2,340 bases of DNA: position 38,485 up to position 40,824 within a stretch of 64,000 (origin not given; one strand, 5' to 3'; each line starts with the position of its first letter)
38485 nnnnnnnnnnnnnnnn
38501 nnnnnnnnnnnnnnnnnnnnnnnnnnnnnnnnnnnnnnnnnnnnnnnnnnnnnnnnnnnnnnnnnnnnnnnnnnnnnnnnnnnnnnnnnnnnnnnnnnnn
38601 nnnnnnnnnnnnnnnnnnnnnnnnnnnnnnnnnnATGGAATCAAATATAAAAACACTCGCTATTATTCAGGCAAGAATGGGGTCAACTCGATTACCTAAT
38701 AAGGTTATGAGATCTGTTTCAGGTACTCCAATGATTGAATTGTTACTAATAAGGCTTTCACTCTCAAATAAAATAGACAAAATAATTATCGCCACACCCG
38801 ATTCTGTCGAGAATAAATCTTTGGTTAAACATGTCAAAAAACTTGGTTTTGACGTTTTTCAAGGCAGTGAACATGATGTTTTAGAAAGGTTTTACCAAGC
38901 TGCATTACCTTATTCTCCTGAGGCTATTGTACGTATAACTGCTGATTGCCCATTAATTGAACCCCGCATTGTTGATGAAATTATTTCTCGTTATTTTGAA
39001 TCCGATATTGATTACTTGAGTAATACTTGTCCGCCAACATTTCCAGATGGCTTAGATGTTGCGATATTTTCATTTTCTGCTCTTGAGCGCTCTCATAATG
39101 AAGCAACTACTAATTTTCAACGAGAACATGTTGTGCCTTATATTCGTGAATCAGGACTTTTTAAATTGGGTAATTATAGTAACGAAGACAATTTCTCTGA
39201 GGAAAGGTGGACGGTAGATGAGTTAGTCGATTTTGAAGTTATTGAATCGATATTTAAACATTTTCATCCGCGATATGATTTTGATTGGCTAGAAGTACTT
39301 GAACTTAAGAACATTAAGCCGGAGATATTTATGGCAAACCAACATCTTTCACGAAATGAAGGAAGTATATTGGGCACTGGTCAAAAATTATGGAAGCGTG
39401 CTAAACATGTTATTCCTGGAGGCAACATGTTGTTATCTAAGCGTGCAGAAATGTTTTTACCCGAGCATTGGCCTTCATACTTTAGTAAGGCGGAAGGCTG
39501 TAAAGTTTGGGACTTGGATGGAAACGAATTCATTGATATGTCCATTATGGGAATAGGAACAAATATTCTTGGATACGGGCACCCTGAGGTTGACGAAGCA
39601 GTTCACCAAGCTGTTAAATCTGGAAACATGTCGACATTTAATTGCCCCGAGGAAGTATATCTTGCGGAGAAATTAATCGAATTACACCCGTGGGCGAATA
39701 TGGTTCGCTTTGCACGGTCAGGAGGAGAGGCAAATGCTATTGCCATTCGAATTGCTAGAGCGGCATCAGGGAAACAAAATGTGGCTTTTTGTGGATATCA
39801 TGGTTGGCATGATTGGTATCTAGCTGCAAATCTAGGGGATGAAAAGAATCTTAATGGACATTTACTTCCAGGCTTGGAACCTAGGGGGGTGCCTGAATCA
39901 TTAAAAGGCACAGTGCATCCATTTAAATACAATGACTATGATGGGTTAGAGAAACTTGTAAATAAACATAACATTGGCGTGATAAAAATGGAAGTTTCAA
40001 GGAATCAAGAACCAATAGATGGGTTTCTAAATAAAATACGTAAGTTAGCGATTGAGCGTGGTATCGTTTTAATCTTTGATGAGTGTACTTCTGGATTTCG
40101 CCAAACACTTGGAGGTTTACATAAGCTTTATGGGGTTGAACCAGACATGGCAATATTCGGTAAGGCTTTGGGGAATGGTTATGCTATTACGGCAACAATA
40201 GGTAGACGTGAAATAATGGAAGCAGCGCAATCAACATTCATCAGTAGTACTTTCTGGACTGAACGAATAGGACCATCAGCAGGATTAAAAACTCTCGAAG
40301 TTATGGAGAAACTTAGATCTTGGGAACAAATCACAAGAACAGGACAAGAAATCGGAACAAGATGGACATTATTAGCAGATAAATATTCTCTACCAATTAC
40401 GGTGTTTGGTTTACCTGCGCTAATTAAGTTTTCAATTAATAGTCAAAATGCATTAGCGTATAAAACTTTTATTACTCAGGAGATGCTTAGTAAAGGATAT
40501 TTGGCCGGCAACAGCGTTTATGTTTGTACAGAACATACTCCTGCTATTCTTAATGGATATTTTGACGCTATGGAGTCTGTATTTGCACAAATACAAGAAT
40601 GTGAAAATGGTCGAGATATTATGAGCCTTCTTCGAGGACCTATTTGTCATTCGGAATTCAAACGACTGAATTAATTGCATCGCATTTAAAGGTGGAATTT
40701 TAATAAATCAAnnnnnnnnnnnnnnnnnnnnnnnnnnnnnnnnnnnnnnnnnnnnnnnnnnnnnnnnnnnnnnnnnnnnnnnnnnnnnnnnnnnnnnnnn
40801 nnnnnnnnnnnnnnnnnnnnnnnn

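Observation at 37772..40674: CMP-sugar cytidylyltransferase fused to a class III (GSA-aminomutase-like) aminotransferase, preceded by an AKR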

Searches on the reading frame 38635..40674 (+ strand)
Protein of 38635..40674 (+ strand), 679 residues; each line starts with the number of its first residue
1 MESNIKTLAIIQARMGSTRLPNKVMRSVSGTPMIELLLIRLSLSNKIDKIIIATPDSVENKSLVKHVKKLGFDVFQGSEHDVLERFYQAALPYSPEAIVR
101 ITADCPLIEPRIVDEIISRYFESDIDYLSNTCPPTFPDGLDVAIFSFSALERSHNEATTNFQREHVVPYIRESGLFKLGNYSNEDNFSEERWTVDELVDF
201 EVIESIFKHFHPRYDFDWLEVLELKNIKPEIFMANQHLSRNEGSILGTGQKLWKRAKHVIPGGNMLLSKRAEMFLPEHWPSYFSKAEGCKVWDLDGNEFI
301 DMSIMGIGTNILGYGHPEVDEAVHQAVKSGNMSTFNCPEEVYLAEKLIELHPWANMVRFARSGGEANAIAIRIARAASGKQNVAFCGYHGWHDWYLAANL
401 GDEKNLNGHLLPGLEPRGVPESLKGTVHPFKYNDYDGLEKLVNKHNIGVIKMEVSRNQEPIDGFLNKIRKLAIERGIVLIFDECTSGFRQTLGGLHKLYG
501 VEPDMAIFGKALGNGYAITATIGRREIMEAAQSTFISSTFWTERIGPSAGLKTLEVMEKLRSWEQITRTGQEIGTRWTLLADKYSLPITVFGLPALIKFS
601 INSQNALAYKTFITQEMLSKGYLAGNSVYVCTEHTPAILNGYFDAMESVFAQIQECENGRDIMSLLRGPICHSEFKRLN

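Call 4: search_protein_families(library=pfam, proteins=[window:38635-40674:+])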
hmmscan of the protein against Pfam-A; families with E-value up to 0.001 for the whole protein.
window:38635-40674:+ (679 aa): 3 families
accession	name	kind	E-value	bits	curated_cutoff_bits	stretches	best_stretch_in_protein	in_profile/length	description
PF00202.27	Aminotran_3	-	4.8e-40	137.9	30.5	1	282-623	12-370/403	Aminotransferase class-III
PF02348.25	CTP_transf_3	-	2.6e-31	109.6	22.6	1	9-176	2-168/217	Cytidylyltransferase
PF12804.13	NTP_transf_3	-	9.4e-05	23.1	27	1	14-124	11-115/160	MobA-like NTP transferase domain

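Call 5: search_protein_families(library=ncbifam, proteins=[window:38635-40674:+])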
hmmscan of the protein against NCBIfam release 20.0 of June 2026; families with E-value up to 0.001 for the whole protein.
window:38635-40674:+ (679 aa): 76 families (the best 25 are shown)
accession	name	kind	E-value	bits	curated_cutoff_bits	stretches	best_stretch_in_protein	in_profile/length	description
NF004856.0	PRK06209.1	equivalog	1.5e-71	241.3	486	1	249-678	11-440/450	glutamate-1-semialdehyde 2,1-aminomutase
NF041362.1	GntE_guanitoxin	equivalog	2e-63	214.4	525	1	250-613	9-382/426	guanitoxin biosynthesis PLP-dependent transaminase GntE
NF000818.0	PRK00062.1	subfamily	4.9e-62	210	398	1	249-653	6-427/429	glutamate-1-semialdehyde 2,1-aminomutase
TIGR00713.1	hemL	equivalog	2.8e-57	194.3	527.3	1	250-611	3-367/423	glutamate-1-semialdehyde 2,1-aminomutase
NF009055.0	PRK12389.1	equivalog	6e-46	156.9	637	1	250-603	7-364/431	glutamate-1-semialdehyde 2,1-aminomutase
TIGR00707.1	argD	subfamily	1.4e-37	129.5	410.05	1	281-624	11-348/381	acetylornithine/succinylornithine family transaminase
NF004426.0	PRK05769.1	equivalog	7.1e-36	123.9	552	2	460-623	239-404/441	acetyl ornithine aminotransferase family protein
NF002874.0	PRK03244.1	equivalog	4.9e-34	117.8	457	1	283-576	29-318/399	acetylornithine transaminase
NF005993.0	PRK08117.1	subfamily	1.9e-33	115.7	574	2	460-606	225-372/433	aspartate aminotransferase family protein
NF005376.0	PRK06918.1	equivalog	1.7e-30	105.8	676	2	462-602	239-380/451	4-aminobutyrate--2-oxoglutarate transaminase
NF049976.1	AmadipTransam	equivalog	3.1e-30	105.4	650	1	280-578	15-327/416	2-aminoadipate transaminase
NF002325.0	PRK01278.1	subfamily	9.9e-30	103.4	372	1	282-621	16-356/395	acetylornithine transaminase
NF049939.1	HyAminethphonNHLyPbfA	equivalog_domain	2e-29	102.3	525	1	282-602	46-380/442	(R)-1-hydroxy-2-aminoethylphosphonate ammonia-lyase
TIGR00700.1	GABAtrnsam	equivalog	7.1e-29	100.6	506.65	2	280-391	16-133/420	4-aminobutyrate--2-oxoglutarate transaminase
NF006228.0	PRK08360.1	equivalog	7.7e-29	100.6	608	2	460-590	222-353/443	aspartate aminotransferase family protein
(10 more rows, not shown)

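Call 9: find_homologous_proteins(query=window:38635-40674:+, max_evalue=1e-10)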
Query window:38635-40674:+ (679 aa): 8000 proteins with E <= 1e-10 among 8000 candidates; the best 120 are listed.
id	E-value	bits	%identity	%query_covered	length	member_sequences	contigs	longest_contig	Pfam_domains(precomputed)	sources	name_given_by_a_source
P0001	0.0e+0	1575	100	100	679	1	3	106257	PF00202.28,PF02348.26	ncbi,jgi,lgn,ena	-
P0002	0.0e+0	1241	77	100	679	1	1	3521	PF00202.28,PF02348.26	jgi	-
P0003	0.0e+0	1205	74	99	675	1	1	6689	PF00202.28,PF12804.14,PF02348.26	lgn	-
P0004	0.0e+0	1202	75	99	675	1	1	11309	PF00202.28,PF12804.14,PF02348.26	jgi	jgi:glutamate-1-semialdehyde 2,1-aminomutase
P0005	0.0e+0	1194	74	99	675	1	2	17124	PF00202.28,PF12804.14,PF02348.26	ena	-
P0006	0.0e+0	1192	74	99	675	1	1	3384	PF00202.28,PF12804.14,PF02348.26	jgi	jgi:glutamate-1-semialdehyde 2,1-aminomutase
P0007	0.0e+0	1188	73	99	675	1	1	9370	PF00202.28,PF12804.14,PF02348.26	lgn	-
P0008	0.0e+0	1185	73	99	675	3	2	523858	PF00202.28,PF12804.14,PF02348.26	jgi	jgi:glutamate-1-semialdehyde 2,1-aminomutase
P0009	0.0e+0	1184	73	99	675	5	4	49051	PF00202.28,PF12804.14,PF02348.26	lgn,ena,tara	tara:strand:- start:14643 stop:16670 length:2028 start_codon:yes stop_codon:yes gene_type:complete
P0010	0.0e+0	1184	74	99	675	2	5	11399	PF00202.28,PF12804.14,PF02348.26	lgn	-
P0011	0.0e+0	1183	73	99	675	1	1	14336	PF00202.28,PF12804.14,PF02348.26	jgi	jgi:glutamate-1-semialdehyde 2,1-aminomutase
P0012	0.0e+0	1183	73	99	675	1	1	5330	PF00202.28,PF02348.26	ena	-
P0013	0.0e+0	1172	72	99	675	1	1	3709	PF00202.28,PF12804.14,PF02348.26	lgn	-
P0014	0.0e+0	1172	73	99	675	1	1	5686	PF00202.28,PF12804.14,PF02348.26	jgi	jgi:glutamate-1-semialdehyde 2,1-aminomutase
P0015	0.0e+0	1170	73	99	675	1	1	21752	PF00202.28,PF12804.14,PF02348.26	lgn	-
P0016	0.0e+0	1168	72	99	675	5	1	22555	PF00202.28,PF12804.14,PF02348.26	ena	-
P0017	0.0e+0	1163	72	99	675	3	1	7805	PF00202.28,PF12804.14,PF02348.26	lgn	-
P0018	0.0e+0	1162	72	99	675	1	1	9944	PF00202.28,PF12804.14,PF02348.26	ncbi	-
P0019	0.0e+0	1161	73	99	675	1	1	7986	PF00202.28,PF12804.14,PF02348.26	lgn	-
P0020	0.0e+0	1160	73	99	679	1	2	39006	PF00202.28,PF02348.26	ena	-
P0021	0.0e+0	1158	71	99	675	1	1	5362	PF00202.28,PF12804.14,PF02348.26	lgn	-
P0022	0.0e+0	1155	71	99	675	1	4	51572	PF00202.28,PF12804.14,PF02348.26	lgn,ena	-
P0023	0.0e+0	1155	72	99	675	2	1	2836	PF00202.28,PF12804.14,PF02348.26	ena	-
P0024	0.0e+0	1153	71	99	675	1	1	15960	PF00202.28,PF12804.14,PF02348.26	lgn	-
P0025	0.0e+0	1153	71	99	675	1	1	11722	PF00202.28,PF12804.14,PF02348.26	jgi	jgi:glutamate-1-semialdehyde 2,1-aminomutase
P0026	0.0e+0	1152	71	99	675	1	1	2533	PF00202.28,PF12804.14,PF02348.26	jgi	-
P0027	0.0e+0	1152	71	99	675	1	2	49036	PF00202.28,PF12804.14,PF02348.26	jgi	-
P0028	0.0e+0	1151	71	99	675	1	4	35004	PF00202.28,PF12804.14,PF02348.26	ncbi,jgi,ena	jgi:glutamate-1-semialdehyde 2,1-aminomutase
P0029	0.0e+0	1151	71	99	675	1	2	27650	PF00202.28,PF12804.14,PF02348.26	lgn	-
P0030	0.0e+0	1151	72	99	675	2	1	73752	PF00202.28,PF12804.14,PF02348.26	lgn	-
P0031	0.0e+0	1149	71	99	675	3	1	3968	PF00202.28,PF12804.14,PF02348.26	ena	-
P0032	0.0e+0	1149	71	99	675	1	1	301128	PF00202.28,PF12804.14,PF02348.26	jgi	-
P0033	0.0e+0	1149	71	99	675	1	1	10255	PF00202.28,PF12804.14,PF02348.26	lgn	-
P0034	0.0e+0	1148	70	99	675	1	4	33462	PF00202.28,PF12804.14,PF02348.26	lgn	-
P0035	0.0e+0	1148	72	99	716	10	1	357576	PF00202.28,PF12804.14,PF02348.26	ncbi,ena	-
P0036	0.0e+0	1148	71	99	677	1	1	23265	PF00202.28,PF12804.14,PF02348.26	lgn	-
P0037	0.0e+0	1147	72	99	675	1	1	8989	PF00202.28,PF12804.14,PF02348.26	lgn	-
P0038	0.0e+0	1146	71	99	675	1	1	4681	PF00202.28,PF12804.14,PF02348.26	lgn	-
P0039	0.0e+0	1146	71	99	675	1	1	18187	PF00202.28,PF12804.14,PF02348.26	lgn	-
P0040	0.0e+0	1146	71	99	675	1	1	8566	PF00202.28,PF12804.14,PF02348.26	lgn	-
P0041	0.0e+0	1146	71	99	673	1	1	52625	PF00202.28,PF12804.14,PF02348.26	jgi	jgi:glutamate-1-semialdehyde 2,1-aminomutase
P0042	0.0e+0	1146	71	99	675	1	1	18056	PF00202.28,PF12804.14,PF02348.26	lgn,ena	-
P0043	0.0e+0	1146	71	99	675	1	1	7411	PF00202.28,PF12804.14,PF02348.26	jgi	-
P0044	0.0e+0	1146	71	99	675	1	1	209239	PF00202.28,PF12804.14,PF02348.26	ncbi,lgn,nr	ncbi:MAG: aminotransferase class III-fold pyridoxal phosphate-dependent enzyme [Desulfuromonadales b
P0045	0.0e+0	1145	71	99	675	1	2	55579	PF00202.28,PF12804.14,PF02348.26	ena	-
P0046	0.0e+0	1145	71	99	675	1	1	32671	PF00202.28,PF12804.14,PF02348.26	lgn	-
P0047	0.0e+0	1145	72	99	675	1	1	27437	PF00202.28,PF12804.14,PF02348.26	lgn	-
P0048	0.0e+0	1145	71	99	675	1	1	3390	PF00202.28,PF12804.14,PF02348.26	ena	-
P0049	0.0e+0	1145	70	100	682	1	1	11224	PF00202.28,PF12804.14,PF02348.26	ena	-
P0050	0.0e+0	1145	71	99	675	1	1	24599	PF00202.28,PF12804.14,PF02348.26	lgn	-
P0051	0.0e+0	1142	71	99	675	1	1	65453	PF00202.28,PF12804.14,PF02348.26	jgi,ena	-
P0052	0.0e+0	1142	71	99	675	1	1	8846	PF00202.28,PF12804.14,PF02348.26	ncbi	-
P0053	0.0e+0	1142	70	99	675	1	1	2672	PF00202.28,PF12804.14,PF02348.26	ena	-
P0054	0.0e+0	1140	70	99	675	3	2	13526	PF00202.28,PF12804.14,PF02348.26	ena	-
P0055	0.0e+0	1139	70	99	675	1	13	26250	PF00202.28,PF12804.14,PF02348.26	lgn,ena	-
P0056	0.0e+0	1139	71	99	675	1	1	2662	PF00202.28,PF12804.14,PF02348.26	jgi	-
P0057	0.0e+0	1139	71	99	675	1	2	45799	PF00202.28,PF12804.14,PF02348.26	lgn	-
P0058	0.0e+0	1139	70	99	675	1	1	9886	PF00202.28,PF02348.26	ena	-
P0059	0.0e+0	1138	70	99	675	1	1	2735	PF00202.28,PF12804.14,PF02348.26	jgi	jgi:glutamate-1-semialdehyde 2,1-aminomutase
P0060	0.0e+0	1138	70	99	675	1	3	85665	PF00202.28,PF12804.14,PF02348.26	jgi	jgi:glutamate-1-semialdehyde 2,1-aminomutase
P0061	0.0e+0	1137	70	99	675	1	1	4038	PF00202.28,PF12804.14,PF02348.26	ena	-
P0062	0.0e+0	1136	71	99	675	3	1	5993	PF00202.28,PF12804.14,PF02348.26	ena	-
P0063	0.0e+0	1136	71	99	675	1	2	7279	PF00202.28,PF02348.26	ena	-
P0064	0.0e+0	1135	70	99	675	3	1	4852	PF00202.28,PF02348.26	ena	-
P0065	0.0e+0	1135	71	99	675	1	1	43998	PF00202.28,PF12804.14,PF02348.26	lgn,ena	-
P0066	0.0e+0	1134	71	99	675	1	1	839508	PF00202.28,PF12804.14,PF02348.26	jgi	jgi:glutamate-1-semialdehyde 2,1-aminomutase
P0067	0.0e+0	1134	71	99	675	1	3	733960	PF00202.28,PF12804.14,PF02348.26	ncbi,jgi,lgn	jgi:glutamate-1-semialdehyde 2,1-aminomutase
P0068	0.0e+0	1134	71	99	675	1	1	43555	PF00202.28,PF12804.14,PF02348.26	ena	-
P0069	0.0e+0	1133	71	99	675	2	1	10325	PF00202.28,PF12804.14,PF02348.26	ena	-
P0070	0.0e+0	1133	70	99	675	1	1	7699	PF00202.28,PF12804.14,PF02348.26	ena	-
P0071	0.0e+0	1132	70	99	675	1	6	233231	PF00202.28,PF12804.14,PF02348.26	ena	-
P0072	0.0e+0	1131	70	99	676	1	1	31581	PF00202.28,PF12804.14,PF02348.26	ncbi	-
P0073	0.0e+0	1131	71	99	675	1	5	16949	PF00202.28,PF12804.14,PF02348.26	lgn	-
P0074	0.0e+0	1131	70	99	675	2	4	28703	PF00202.28,PF12804.14,PF02348.26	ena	-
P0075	0.0e+0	1131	71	99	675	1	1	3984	PF00202.28,PF12804.14,PF02348.26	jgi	jgi:glutamate-1-semialdehyde 2,1-aminomutase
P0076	0.0e+0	1131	71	99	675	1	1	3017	PF00202.28,PF12804.14,PF02348.26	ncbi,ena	-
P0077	0.0e+0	1131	71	99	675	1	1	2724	PF00202.28,PF12804.14,PF02348.26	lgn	-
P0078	0.0e+0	1131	70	99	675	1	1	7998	PF00202.28,PF12804.14,PF02348.26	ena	-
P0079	0.0e+0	1130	70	99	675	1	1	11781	PF00202.28,PF02348.26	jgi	-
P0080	0.0e+0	1130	70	99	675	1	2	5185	PF00202.28,PF12804.14,PF02348.26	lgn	-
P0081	0.0e+0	1129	70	99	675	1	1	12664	PF00202.28,PF12804.14,PF02348.26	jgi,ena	-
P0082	0.0e+0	1129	70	99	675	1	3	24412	PF00202.28,PF12804.14,PF02348.26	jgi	jgi:glutamate-1-semialdehyde 2,1-aminomutase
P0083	0.0e+0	1129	69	99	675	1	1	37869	PF00202.28,PF12804.14,PF02348.26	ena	-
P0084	0.0e+0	1129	70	99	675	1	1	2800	PF00202.28,PF12804.14,PF02348.26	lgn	-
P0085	0.0e+0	1128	70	99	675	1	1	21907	PF00202.28,PF12804.14,PF02348.26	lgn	-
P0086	0.0e+0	1128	72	99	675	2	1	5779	PF00202.28,PF02348.26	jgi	-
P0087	0.0e+0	1128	70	99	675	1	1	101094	PF00202.28,PF12804.14,PF02348.26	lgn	-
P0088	0.0e+0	1127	71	98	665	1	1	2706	PF00202.28,PF02348.26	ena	-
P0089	0.0e+0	1127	71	98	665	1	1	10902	PF00202.28,PF12804.14,PF02348.26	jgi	jgi:glutamate-1-semialdehyde 2,1-aminomutase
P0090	0.0e+0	1127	69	99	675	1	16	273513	PF00202.28,PF12804.14,PF02348.26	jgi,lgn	-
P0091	0.0e+0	1127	70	99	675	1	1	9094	PF00202.28,PF12804.14,PF02348.26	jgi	-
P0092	0.0e+0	1127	70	99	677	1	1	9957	PF00202.28,PF12804.14,PF02348.26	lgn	-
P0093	0.0e+0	1127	70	99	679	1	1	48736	PF00202.28,PF12804.14,PF02348.26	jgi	jgi:glutamate-1-semialdehyde 2,1-aminomutase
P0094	0.0e+0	1127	70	100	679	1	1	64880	PF00202.28,PF12804.14,PF02348.26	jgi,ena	-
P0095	0.0e+0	1126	70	99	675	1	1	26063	PF00202.28,PF12804.14,PF02348.26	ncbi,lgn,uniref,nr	ncbi:aminotransferase class III-fold pyridoxal phosphate-dependent enzyme [Lamprobacter modestohalop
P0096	0.0e+0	1126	71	99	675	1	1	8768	PF00202.28,PF12804.14,PF02348.26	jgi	jgi:glutamate-1-semialdehyde 2,1-aminomutase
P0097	0.0e+0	1125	70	99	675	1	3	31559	PF00202.28,PF12804.14,PF02348.26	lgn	-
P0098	0.0e+0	1125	70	99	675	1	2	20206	PF00202.28,PF12804.14,PF02348.26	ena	-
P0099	0.0e+0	1125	70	99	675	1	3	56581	PF00202.28,PF12804.14,PF02348.26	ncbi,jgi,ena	jgi:glutamate-1-semialdehyde 2,1-aminomutase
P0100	0.0e+0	1124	69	99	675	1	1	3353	PF00202.28,PF12804.14,PF02348.26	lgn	-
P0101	0.0e+0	1124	70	99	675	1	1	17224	PF00202.28,PF12804.14,PF02348.26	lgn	-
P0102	0.0e+0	1124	71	99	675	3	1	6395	PF00202.28,PF12804.14,PF02348.26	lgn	-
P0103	0.0e+0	1124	70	99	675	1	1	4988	PF00202.28,PF02348.26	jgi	jgi:glutamate-1-semialdehyde 2,1-aminomutase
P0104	0.0e+0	1123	70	99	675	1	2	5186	PF00202.28,PF12804.14,PF02348.26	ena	-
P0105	0.0e+0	1123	70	99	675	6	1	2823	PF00202.28,PF12804.14,PF02348.26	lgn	-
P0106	0.0e+0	1122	70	99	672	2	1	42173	PF00202.28,PF12804.14,PF02348.26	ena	-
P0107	0.0e+0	1122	70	100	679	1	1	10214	PF00202.28,PF12804.14,PF02348.26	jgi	-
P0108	0.0e+0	1122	71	99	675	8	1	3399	PF00202.28,PF12804.14,PF02348.26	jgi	jgi:glutamate-1-semialdehyde 2,1-aminomutase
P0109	0.0e+0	1122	71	99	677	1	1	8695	PF00202.28,PF12804.14,PF02348.26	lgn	-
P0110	0.0e+0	1121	70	99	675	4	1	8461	PF00202.28,PF12804.14,PF02348.26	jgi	jgi:glutamate-1-semialdehyde 2,1-aminomutase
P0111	0.0e+0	1121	70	99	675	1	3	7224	PF00202.28,PF12804.14,PF02348.26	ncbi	-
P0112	0.0e+0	1120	70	99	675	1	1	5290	PF00202.28,PF12804.14,PF02348.26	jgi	jgi:glutamate-1-semialdehyde 2,1-aminomutase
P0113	0.0e+0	1120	70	99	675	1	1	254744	PF00202.28,PF12804.14,PF02348.26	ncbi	-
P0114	0.0e+0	1120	69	99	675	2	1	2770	PF00202.28,PF02348.26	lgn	-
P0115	0.0e+0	1120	71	99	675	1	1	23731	PF00202.28,PF12804.14,PF02348.26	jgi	jgi:glutamate-1-semialdehyde 2,1-aminomutase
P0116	0.0e+0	1119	70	99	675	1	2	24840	PF00202.28,PF12804.14,PF02348.26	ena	-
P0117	0.0e+0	1119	70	99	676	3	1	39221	PF00202.28,PF12804.14,PF02348.26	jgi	-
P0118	0.0e+0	1119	68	99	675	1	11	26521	PF00202.28,PF12804.14,PF02348.26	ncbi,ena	-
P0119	0.0e+0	1119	70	99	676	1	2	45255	PF00202.28,PF12804.14,PF02348.26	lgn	-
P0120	0.0e+0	1119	68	99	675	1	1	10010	PF00202.28,PF12804.14,PF02348.26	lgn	-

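Call 14: search_solved_structures(query=window:38635-40674:+, max_evalue=0.00001, show_alignments=1)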
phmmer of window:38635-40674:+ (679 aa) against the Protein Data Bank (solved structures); distinct sequences matched with E-value up to 0.00001: 153 (the best 60 are shown).
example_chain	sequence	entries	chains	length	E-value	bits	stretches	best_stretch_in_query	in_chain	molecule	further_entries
6oew_A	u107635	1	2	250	2e-41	145.1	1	5-235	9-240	Cytidylyltransferase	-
6w80_A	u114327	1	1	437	2.4e-41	144.9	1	251-559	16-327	Glutamate-1-semialdehyde 2,1-aminomutase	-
2cfb_A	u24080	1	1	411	1.9e-40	142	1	280-569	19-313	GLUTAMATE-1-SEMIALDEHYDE 2,1-AMINOMUTASE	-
2e7u_A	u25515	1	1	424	4.5e-39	137.4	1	253-563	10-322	Glutamate-1-semialdehyde 2,1-aminomutase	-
2epj_A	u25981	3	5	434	5.5e-39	137.1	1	248-602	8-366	Glutamate-1-semialdehyde 2,1-aminomutase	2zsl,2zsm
5hdm_A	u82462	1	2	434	1.5e-38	135.7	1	248-573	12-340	Glutamate-1-semialdehyde 2,1-aminomutase 1, chloroplastic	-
2hoy_A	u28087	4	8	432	1.4e-37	132.4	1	253-569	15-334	Glutamate-1-semialdehyde 2,1-aminomutase (GSAM) apo-form | Glutamate-1-semialdehyde 2,1-aminomutase (GSAM) pmp-form | Glutamate-1-semialdehyde 2,1-aminomutase (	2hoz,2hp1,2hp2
3fq7_A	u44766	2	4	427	1.4e-37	132.4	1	253-569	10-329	Glutamate-1-semialdehyde 2,1-aminomutase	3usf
3fq8_A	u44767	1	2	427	1.4e-37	132.4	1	253-569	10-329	Glutamate-1-semialdehyde 2,1-aminomutase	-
2gsa_A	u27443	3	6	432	2.7e-37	131.5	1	253-569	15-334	GLUTAMATE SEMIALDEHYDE AMINOTRANSFERASE | PROTEIN (GLUTAMATE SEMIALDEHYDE AMINOTRANSFERASE)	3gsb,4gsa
3fqa_A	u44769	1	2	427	2.7e-37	131.5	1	253-569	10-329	Glutamate-1-semialdehyde 2,1-aminomutase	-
3l44_A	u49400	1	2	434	9.4e-37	129.7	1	258-596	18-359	Glutamate-1-semialdehyde 2,1-aminomutase 1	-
5i92_A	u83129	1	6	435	2.6e-35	125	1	249-567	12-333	Glutamate-1-semialdehyde 2,1-aminomutase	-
7lld_A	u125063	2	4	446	3.7e-35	124.4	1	275-597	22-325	C-6' aminotransferase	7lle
4zm3_A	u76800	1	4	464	5.2e-35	124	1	254-535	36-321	Aminotransferase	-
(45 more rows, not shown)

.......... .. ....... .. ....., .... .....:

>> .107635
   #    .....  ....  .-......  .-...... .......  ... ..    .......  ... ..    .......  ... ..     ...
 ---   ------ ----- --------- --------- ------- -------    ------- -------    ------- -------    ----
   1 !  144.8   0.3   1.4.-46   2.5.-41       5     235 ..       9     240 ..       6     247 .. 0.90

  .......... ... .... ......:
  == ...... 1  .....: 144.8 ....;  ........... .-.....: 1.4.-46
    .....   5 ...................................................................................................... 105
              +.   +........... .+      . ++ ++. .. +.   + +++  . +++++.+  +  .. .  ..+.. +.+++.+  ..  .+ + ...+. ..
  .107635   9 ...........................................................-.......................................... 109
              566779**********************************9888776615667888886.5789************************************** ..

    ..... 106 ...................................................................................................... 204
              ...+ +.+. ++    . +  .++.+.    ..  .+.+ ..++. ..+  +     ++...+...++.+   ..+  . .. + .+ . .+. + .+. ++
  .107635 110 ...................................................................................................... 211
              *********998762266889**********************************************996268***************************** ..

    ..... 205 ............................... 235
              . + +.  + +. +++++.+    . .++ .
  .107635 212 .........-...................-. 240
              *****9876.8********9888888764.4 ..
